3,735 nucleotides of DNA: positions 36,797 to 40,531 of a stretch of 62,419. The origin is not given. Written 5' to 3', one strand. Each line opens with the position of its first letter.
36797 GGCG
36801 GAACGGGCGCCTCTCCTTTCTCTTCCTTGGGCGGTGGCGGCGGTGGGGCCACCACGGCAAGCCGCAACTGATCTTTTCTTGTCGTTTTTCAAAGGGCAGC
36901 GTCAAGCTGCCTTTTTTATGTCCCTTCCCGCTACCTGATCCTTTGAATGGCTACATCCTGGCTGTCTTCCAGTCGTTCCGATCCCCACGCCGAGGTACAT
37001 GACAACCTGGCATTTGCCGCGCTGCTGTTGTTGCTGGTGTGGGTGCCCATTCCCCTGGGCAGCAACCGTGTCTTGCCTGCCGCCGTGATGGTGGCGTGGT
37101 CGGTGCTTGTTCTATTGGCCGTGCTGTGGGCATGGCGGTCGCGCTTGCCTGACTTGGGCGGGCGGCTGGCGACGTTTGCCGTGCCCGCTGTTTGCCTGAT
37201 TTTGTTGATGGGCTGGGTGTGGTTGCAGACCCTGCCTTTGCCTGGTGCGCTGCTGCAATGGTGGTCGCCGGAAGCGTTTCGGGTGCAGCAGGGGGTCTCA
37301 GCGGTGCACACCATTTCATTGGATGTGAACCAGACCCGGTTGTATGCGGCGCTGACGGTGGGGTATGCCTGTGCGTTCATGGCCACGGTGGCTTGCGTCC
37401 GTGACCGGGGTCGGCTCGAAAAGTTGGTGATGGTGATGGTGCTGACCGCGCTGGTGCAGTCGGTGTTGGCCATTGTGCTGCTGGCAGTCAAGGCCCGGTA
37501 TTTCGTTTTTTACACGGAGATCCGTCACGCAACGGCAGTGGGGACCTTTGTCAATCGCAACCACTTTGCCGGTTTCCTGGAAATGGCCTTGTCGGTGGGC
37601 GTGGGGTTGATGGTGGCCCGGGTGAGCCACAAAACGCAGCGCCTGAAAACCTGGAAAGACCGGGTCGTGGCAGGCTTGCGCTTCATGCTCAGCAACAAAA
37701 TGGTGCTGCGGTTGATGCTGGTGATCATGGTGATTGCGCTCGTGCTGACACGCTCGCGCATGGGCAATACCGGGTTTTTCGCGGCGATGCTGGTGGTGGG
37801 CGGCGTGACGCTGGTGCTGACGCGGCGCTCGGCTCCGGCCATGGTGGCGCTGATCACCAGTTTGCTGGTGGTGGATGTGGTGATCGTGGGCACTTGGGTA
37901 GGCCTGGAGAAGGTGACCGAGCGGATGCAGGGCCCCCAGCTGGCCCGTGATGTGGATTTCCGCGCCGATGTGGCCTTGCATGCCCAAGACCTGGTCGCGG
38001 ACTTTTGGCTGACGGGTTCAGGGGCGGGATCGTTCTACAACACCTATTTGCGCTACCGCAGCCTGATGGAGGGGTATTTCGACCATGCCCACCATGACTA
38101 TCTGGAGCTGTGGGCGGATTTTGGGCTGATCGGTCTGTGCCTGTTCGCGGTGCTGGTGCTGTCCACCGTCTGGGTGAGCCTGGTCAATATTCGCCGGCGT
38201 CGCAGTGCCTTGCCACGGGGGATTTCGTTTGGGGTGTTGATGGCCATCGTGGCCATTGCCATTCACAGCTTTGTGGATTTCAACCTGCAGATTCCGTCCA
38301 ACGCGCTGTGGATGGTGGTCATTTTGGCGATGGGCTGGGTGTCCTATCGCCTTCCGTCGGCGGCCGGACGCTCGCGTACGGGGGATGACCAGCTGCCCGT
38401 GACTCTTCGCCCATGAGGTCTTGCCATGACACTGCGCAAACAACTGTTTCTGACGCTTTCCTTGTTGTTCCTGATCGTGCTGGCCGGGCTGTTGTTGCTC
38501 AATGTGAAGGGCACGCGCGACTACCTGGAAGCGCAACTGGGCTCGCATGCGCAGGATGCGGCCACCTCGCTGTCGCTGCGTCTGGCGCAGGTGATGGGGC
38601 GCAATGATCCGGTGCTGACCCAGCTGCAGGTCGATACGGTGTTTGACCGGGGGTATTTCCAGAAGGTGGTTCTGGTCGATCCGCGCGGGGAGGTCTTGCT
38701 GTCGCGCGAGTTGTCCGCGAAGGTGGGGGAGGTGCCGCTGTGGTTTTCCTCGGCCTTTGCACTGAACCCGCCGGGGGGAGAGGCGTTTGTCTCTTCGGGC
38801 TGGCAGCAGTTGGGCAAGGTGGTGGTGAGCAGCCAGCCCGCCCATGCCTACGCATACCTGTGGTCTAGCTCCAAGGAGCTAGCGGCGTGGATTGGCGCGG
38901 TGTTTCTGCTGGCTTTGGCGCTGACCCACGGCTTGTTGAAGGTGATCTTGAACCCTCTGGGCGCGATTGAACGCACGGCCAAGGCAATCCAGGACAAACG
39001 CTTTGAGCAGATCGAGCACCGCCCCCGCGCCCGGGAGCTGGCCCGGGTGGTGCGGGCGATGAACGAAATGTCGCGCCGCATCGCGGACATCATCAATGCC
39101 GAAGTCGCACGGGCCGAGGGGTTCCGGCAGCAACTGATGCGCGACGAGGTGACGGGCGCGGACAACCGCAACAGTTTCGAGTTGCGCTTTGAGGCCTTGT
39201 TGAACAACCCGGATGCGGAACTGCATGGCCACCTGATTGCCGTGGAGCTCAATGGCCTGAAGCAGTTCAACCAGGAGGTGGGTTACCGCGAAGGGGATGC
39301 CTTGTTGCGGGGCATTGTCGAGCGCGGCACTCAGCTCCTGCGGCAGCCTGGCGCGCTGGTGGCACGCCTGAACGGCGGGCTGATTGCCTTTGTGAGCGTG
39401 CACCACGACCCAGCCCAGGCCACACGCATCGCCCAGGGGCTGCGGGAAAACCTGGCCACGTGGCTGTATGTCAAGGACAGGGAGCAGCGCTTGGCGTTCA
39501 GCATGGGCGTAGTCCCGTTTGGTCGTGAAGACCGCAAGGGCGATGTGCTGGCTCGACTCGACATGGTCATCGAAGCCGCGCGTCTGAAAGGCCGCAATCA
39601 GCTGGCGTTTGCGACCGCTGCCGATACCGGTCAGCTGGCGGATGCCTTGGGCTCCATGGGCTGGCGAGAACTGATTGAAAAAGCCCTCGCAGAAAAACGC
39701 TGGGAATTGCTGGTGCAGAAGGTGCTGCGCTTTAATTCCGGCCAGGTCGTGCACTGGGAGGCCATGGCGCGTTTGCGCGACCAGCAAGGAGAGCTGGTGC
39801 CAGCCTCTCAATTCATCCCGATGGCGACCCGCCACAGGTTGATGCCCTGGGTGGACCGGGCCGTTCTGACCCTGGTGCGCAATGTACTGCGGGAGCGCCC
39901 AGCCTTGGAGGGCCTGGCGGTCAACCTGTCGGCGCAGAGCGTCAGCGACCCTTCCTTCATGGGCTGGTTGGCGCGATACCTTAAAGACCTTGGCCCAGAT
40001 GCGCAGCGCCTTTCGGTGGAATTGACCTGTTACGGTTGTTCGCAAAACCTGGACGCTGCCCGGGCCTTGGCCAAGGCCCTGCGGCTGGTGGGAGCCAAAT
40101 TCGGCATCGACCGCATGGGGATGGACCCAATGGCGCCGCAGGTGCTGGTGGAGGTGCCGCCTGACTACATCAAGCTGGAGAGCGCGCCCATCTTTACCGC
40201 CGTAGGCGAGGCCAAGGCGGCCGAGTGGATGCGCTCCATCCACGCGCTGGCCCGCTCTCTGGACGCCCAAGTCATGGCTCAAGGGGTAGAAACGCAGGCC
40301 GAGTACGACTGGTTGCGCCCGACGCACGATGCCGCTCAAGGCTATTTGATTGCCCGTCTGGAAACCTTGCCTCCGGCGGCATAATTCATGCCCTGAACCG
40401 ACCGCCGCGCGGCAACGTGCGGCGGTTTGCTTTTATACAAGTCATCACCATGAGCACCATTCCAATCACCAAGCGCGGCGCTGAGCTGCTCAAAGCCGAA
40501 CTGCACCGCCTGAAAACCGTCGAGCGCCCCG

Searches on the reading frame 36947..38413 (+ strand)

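Call 86: search_protein_families(library=pfam, proteins=[window:36947-38413:+], max_evalue=0.001)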
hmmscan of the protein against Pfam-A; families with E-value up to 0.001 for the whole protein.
window:36947-38413:+ (489 aa): 1 family
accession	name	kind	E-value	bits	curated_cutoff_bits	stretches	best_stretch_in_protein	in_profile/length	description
PF04932.20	Wzy_C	-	6.7e-17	62.1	31.7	1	256-401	1-149/149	O-Antigen ligase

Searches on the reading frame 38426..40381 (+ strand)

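Call 86: search_protein_families(library=pfam, proteins=[window:38426-40381:+], max_evalue=0.001)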
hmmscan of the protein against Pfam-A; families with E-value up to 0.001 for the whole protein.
window:38426-40381:+ (652 aa): 4 families
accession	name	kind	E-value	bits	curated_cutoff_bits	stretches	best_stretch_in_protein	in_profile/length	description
PF00563.25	EAL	-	1.5e-43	149.3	31.3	1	417-644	4-235/236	EAL domain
PF16448.10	LapD_MoxY_N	-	4.6e-36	123.9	25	1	24-146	2-124/124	LapD/MoxY periplasmic domain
PF00990.26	GGDEF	-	2.1e-17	63.8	23.8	1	239-392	3-161/161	Diguanylate cyclase, GGDEF domain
PF00672.30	HAMP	-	6.9e-05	23.5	25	1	172-219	4-51/53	HAMP domain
